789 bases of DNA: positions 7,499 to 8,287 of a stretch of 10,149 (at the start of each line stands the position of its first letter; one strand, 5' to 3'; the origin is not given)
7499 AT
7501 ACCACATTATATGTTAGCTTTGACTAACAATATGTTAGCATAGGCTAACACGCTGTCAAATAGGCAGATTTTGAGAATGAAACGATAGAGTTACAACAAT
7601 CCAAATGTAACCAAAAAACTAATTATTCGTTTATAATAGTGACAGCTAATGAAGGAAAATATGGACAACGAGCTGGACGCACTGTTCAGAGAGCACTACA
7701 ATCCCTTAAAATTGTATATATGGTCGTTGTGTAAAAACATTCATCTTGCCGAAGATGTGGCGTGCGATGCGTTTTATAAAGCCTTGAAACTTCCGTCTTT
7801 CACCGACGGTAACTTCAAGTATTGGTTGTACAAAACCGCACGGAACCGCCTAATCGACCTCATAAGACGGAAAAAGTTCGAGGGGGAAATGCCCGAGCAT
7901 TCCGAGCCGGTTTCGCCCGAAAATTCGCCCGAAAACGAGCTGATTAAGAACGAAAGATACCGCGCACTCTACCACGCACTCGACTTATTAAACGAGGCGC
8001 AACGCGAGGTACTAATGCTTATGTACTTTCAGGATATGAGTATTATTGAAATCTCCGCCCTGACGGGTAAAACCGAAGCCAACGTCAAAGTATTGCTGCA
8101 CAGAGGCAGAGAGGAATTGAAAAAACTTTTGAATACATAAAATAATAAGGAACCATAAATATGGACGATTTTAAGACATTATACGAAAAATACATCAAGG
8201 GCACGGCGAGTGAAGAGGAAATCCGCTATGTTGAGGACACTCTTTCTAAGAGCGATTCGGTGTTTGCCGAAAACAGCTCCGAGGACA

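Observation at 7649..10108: ECF sigma / PepSY-anti-sigma / HxxxDG acyltransferase three-gene module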

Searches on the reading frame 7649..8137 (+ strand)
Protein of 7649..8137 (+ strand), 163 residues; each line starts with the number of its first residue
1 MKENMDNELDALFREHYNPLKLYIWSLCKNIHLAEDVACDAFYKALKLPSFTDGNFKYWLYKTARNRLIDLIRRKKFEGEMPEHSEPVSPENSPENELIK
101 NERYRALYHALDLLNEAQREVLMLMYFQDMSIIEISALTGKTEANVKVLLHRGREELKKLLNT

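Call 3: search_protein_families(library=pfam, proteins=[window:7649-8137:+], max_evalue=1)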
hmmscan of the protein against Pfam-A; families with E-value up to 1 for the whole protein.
window:7649-8137:+ (163 aa): 4 families
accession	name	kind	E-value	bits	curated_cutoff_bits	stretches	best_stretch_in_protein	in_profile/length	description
PF08281.18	Sigma70_r4_2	-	6.7e-14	51.7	25.7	1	105-157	2-54/54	Sigma-70, region 4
PF04542.20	Sigma70_r2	-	1.6e-11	44.3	24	1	12-76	1-69/71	Sigma-70 region 2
PF04545.22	Sigma70_r4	-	5.7e-09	35.8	24.1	1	110-159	1-50/50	Sigma-70, region 4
PF04297.20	UPF0122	-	0.02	15.5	22.7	1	107-154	10-58/101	Putative helix-turn-helix protein, YlxM / p13 like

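Call 4: search_protein_families(library=ncbifam, proteins=[window:7649-8137:+], max_evalue=1)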
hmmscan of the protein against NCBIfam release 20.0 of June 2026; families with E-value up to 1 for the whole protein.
window:7649-8137:+ (163 aa): 108 families (the best 25 are shown)
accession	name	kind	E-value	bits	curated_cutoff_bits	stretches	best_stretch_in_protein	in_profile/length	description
TIGR02950.1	SigM_subfam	subfamily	3.2e-32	111.6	147.95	1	9-161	2-158/159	RNA polymerase sigma factor, SigM family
TIGR02937.1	sigma70-ECF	superfamily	7.8e-27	93.9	42.9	1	8-161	2-165/165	sigma-70 family RNA polymerase sigma factor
TIGR02952.1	Sig70_famx2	equivalog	2e-24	86.4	206.45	1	6-161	10-170/170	ECF subfamily RNA polymerase sigma factor, BldN family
NF009166.1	PRK12513.1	equivalog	6.3e-23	81.5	206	1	9-162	24-187/193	RNA polymerase sigma factor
NF007226.0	PRK09644.1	equivalog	1e-21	77.7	199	1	8-161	2-157/166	RNA polymerase sigma factor SigM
TIGR02985.1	Sig70_bacteroi1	subfamily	1.2e-21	77.6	126.4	1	10-161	4-162/162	RNA polymerase sigma-70 factor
NF004113.0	PRK05602.1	equivalog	8.5e-21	74.5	208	1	30-162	68-202/211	RNA polymerase sigma factor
TIGR02983.1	SigE-fam_strep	subfamily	1.5e-20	73.7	141.55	1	5-162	4-159/162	SigE family RNA polymerase sigma factor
NF006930.0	PRK09415.1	subfamily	4e-20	72.4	198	1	3-162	12-176/179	RNA polymerase factor sigma C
NF009193.0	PRK12541.1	equivalog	1.3e-19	71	171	1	7-160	5-159/161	RNA polymerase sigma factor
NF007223.0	PRK09641.1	equivalog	1.9e-19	70.2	209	1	24-162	35-185/187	RNA polymerase sigma factor SigW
NF058625.1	sigma_PG0214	equivalog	2.9e-19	69.4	130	1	25-161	22-161/170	GFO_1088 family ECF-type sigma factor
NF007220.0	PRK09639.1-5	equivalog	3.3e-18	66.1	260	1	5-162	1-165/181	RNA polymerase sigma factor SigX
TIGR02954.1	Sig70_famx3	hypoth_equivalog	3.4e-17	62.7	188.5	1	8-162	17-168/170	RNA polymerase sigma-70 factor, TIGR02954 family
NF007216.0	PRK09638.1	equivalog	3.7e-17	62.7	194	1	6-161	17-174/180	RNA polymerase sigma factor SigY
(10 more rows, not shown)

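Call 17: find_homologous_proteins(query=window:7649-8137:+)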
Query window:7649-8137:+ (163 aa): 34 proteins with E <= 0.001 among 63 candidates.
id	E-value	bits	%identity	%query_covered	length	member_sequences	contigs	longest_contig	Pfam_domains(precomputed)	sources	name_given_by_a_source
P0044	4.1e-101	353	100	98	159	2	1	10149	PF04545.23,PF04542.21,PF08281.19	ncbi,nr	ncbi:MAG: RNA polymerase sigma factor [Christensenellaceae bacterium]|nr:RNA polymerase sigma factor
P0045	1.4e-34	137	47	95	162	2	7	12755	PF04545.23,PF04542.21,PF08281.19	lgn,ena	-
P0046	2.5e-34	136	46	95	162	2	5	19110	PF04545.23,PF04542.21,PF08281.19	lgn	-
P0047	3.2e-34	136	50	94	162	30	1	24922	PF04545.23,PF04542.21,PF08281.19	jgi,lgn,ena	jgi:RNA polymerase sigma-70 factor, ECF subfamily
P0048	4.6e-34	135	47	94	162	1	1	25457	PF04545.23,PF04542.21,PF08281.19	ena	-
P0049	1.2e-33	134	45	93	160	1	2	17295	PF04545.23,PF04542.21,PF08281.19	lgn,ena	-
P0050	1.2e-32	131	46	94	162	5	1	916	PF04545.23,PF04542.21,PF08281.19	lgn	-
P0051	2.5e-32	130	45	94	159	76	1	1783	PF04545.23,PF04542.21,PF08281.19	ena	-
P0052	3.7e-32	129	48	94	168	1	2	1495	PF04545.23,PF04542.21,PF08281.19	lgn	-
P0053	4.1e-31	126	46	94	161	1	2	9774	PF07638.18,PF04545.23,PF04542.21,PF08281.19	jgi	-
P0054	6.8e-31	125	45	94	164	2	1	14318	PF04545.23,PF04542.21,PF08281.19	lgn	-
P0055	1.1e-30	124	45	95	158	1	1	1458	PF04545.23,PF04542.21,PF08281.19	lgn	-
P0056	1.0e-28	118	42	95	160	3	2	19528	PF04545.23,PF04542.21,PF08281.19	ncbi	-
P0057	1.1e-28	118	44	94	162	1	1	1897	PF04545.23,PF04542.21,PF08281.19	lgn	-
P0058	2.2e-25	107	42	94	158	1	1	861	PF04545.23,PF04542.21,PF08281.19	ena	-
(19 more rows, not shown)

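Call 22: find_encoding_contigs(protein=P0047, flank=6000, max_places=2)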
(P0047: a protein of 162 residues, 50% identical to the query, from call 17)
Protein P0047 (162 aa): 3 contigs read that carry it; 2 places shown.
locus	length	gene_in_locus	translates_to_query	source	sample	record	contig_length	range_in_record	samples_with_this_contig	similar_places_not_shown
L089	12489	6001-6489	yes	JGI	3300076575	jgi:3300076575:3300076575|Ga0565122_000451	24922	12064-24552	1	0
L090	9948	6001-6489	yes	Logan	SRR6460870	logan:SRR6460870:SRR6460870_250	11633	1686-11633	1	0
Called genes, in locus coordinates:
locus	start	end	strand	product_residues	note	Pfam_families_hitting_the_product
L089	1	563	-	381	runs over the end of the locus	PF00389:2-Hacid_dh, PF02826:2-Hacid_dh_C, PF03446:NAD_binding_2 (weak)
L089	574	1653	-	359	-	PF00266:Aminotran_5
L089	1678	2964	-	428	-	PF00919:UPF0004, PF04055:Radical_SAM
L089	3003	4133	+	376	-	PF00266:Aminotran_5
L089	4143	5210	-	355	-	PF01820:Dala_Dala_lig_N, PF01071:GARS_A, PF02655:ATP-grasp_3 (weak), PF02786:CPSase_L_D2, PF08443:RimK, PF02222:ATP-grasp (weak), PF07478:Dala_Dala_lig_C, PF13535:ATP-grasp_4 (faint)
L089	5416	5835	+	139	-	PF14242:DUF4342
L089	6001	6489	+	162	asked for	PF04542:Sigma70_r2, PF08281:Sigma70_r4_2, PF04545:Sigma70_r4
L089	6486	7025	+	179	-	-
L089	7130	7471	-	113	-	-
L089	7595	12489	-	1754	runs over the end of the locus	?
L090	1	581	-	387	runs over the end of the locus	PF00389:2-Hacid_dh, PF02826:2-Hacid_dh_C, PF03446:NAD_binding_2 (weak)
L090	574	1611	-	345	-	PF00266:Aminotran_5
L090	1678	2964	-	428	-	PF00919:UPF0004, PF04055:Radical_SAM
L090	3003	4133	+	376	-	PF00266:Aminotran_5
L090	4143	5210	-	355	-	PF01820:Dala_Dala_lig_N, PF01071:GARS_A, PF02655:ATP-grasp_3 (weak), PF02786:CPSase_L_D2, PF08443:RimK, PF02222:ATP-grasp (weak), PF07478:Dala_Dala_lig_C, PF13535:ATP-grasp_4 (faint)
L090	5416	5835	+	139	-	PF14242:DUF4342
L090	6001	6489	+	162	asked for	PF04542:Sigma70_r2, PF08281:Sigma70_r4_2, PF04545:Sigma70_r4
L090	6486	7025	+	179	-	-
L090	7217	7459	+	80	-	-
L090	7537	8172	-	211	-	PF07853:DUF1648, PF13630:SdpI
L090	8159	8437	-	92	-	PF13545:HTH_Crp_2 (weak), PF01022:HTH_5, PF12840:HTH_20, PF13412:HTH_24 (weak), PF12802:MarR_2 (weak), PF01978:TrmB (faint)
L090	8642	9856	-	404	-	PF07690:MFS_1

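Call 23: find_encoding_contigs(protein=P0048, flank=6000, max_places=2)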
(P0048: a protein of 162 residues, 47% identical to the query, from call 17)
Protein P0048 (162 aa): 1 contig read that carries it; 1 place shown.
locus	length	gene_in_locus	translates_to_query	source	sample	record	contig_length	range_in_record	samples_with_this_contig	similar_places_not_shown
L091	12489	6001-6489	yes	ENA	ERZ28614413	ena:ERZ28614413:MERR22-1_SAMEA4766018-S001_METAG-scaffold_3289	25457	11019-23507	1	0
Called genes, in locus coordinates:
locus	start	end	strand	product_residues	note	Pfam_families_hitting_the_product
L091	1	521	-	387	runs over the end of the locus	PF00389:2-Hacid_dh, PF02826:2-Hacid_dh_C, PF03446:NAD_binding_2 (weak)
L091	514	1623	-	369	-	PF00266:Aminotran_5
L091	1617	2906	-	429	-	PF00919:UPF0004, PF04055:Radical_SAM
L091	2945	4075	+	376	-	PF00266:Aminotran_5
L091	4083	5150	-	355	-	PF01820:Dala_Dala_lig_N, PF01071:GARS_A (weak), PF02655:ATP-grasp_3 (weak), PF02786:CPSase_L_D2, PF08443:RimK (weak), PF02222:ATP-grasp (weak), PF07478:Dala_Dala_lig_C, PF13535:ATP-grasp_4 (faint)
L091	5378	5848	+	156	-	PF14242:DUF4342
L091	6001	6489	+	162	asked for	PF04542:Sigma70_r2, PF08281:Sigma70_r4_2, PF04545:Sigma70_r4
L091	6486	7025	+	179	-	-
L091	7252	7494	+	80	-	-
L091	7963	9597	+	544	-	PF00496:SBP_bac_5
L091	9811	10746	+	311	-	PF19300:BPD_transp_1_N, PF00528:BPD_transp_1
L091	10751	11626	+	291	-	PF12911:OppC_N, PF00528:BPD_transp_1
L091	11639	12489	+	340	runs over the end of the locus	PF00005:ABC_tran, PF08352:oligo_HPY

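Call 39: search_protein_families(library=pfam, proteins=[L091:7252-7491:+, L089:6486-7022:+, L089:5416-5832:+], max_evalue=0.1)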
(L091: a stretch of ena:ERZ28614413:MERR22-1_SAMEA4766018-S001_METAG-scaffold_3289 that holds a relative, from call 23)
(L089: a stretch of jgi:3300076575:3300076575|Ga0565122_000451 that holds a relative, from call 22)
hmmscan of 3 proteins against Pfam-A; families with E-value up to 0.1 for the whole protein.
L091:7252-7491:+ (80 aa): 0 families

L089:6486-7022:+ (179 aa): 2 families
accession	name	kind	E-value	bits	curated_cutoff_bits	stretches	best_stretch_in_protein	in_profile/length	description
PF03413.25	PepSY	-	0.027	15.2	24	1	103-174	3-60/60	Peptidase propeptide and YPEB domain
PF14992.11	TMCO5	-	0.032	14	32.2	1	15-90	164-242/280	TMCO5 family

L089:5416-5832:+ (139 aa): 2 families
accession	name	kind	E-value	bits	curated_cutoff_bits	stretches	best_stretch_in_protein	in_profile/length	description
PF14242.11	DUF4342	-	4.5e-18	65.5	25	1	7-76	13-81/81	Domain of unknown function (DUF4342)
PF21808.2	Dynamin-like_hel_bact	-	0.066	12.8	28.3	1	17-110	233-324/373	Bacterial dynamin-like protein, helical domain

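Call 65: find_encoding_contigs(protein=P0045, flank=6000, max_places=2)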
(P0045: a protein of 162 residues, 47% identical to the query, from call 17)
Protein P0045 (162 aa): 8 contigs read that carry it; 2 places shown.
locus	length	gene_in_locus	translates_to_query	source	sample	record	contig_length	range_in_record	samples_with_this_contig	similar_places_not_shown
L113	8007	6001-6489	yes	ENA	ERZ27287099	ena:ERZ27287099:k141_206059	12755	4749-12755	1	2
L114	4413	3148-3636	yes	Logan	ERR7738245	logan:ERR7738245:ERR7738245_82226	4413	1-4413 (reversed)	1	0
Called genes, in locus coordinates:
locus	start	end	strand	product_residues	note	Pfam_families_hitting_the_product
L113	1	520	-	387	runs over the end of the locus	PF00389:2-Hacid_dh, PF02826:2-Hacid_dh_C, PF03446:NAD_binding_2 (weak)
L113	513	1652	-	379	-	PF00266:Aminotran_5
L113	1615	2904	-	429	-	PF00919:UPF0004, PF04055:Radical_SAM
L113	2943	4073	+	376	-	PF00266:Aminotran_5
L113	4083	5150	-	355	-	PF01820:Dala_Dala_lig_N, PF01071:GARS_A (weak), PF02655:ATP-grasp_3 (weak), PF02786:CPSase_L_D2, PF08443:RimK (weak), PF02222:ATP-grasp (weak), PF07478:Dala_Dala_lig_C, PF13535:ATP-grasp_4 (faint)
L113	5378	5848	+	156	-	PF14242:DUF4342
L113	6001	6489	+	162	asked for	PF04542:Sigma70_r2, PF08281:Sigma70_r4_2, PF04545:Sigma70_r4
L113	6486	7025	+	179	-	-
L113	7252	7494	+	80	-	-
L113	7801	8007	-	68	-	?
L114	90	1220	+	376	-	PF00266:Aminotran_5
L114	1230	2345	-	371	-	PF01820:Dala_Dala_lig_N, PF01071:GARS_A (weak), PF02222:ATP-grasp (weak), PF02655:ATP-grasp_3 (weak), PF02786:CPSase_L_D2, PF08443:RimK (weak), PF07478:Dala_Dala_lig_C, PF13535:ATP-grasp_4 (faint)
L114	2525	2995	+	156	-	PF14242:DUF4342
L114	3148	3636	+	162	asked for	PF04542:Sigma70_r2, PF08281:Sigma70_r4_2, PF04545:Sigma70_r4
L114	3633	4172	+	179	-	-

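Call 66: find_encoding_contigs(protein=P0056, flank=6000, max_places=2)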
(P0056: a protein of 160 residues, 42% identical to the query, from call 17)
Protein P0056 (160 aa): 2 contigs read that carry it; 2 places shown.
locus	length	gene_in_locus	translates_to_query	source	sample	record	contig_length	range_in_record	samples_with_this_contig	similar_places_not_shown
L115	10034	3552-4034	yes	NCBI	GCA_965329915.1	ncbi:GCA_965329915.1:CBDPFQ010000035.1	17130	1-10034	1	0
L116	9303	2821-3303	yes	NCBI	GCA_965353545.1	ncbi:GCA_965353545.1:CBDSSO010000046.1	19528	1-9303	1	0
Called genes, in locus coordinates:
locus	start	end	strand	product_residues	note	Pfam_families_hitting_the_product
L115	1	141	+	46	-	?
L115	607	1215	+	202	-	PF01381:HTH_3, PF12844:HTH_19, PF13443:HTH_26 (weak), PF13560:HTH_31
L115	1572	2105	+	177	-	PF04542:Sigma70_r2, PF08281:Sigma70_r4_2, PF04545:Sigma70_r4 (weak)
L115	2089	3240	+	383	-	PF23750:RsgI_M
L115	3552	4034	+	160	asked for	PF04542:Sigma70_r2, PF08281:Sigma70_r4_2, PF04545:Sigma70_r4 (weak)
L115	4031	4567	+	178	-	PF03413:PepSY (weak)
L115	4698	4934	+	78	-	-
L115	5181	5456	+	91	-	-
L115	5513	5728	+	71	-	-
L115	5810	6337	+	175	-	-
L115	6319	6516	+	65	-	-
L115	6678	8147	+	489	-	PF23750:RsgI_M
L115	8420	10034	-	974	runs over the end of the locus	PF05193:Peptidase_M16_C, PF08367:M16C_assoc, PF22516:PreP_C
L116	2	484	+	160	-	?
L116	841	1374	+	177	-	PF04542:Sigma70_r2, PF08281:Sigma70_r4_2, PF04545:Sigma70_r4 (weak)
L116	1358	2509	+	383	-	PF23750:RsgI_M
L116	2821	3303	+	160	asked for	PF04542:Sigma70_r2, PF08281:Sigma70_r4_2, PF04545:Sigma70_r4 (weak)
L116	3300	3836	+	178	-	PF03413:PepSY (weak)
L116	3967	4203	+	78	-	-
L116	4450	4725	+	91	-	-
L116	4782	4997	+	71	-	-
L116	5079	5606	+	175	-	-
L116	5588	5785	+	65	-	-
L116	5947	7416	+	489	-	PF23750:RsgI_M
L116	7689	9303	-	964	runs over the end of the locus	PF05193:Peptidase_M16_C, PF08367:M16C_assoc, PF22516:PreP_C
